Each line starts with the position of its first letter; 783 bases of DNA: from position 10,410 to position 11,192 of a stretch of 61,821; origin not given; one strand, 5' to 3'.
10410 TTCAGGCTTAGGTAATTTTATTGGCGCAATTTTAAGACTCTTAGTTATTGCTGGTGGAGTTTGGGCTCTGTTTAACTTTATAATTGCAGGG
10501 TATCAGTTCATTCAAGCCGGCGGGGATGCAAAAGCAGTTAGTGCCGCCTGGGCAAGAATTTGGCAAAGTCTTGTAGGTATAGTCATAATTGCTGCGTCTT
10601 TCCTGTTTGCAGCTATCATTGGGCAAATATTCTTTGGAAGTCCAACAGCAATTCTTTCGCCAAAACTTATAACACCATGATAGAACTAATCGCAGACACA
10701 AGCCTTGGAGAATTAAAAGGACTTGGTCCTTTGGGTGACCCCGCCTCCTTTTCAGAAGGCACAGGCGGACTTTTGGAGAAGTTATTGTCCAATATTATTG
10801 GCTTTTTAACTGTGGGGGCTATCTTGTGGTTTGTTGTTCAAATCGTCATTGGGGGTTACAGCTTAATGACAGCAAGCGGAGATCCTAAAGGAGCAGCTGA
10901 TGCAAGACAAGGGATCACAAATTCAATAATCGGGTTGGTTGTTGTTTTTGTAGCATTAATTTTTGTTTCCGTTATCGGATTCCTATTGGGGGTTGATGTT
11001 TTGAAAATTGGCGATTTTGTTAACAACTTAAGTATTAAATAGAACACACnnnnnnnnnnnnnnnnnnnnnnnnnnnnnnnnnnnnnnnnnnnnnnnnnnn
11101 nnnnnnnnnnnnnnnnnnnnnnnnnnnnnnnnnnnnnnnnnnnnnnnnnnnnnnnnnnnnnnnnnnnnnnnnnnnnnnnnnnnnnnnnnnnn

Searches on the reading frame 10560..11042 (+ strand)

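Call 18: search_protein_families(library=pfam, proteins=[window:10560-11042:+], max_evalue=0.01)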
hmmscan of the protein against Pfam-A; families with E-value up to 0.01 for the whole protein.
window:10560-11042:+ (160 aa): 2 families
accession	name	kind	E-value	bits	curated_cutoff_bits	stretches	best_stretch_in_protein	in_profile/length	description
PF18895.5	T4SS_pilin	-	6.9e-10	39.3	26.6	1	72-139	5-71/71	Type IV secretion system pilin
PF04277.18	OAD_gamma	-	0.0068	17.5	27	1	117-142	2-27/76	Oxaloacetate decarboxylase, gamma chain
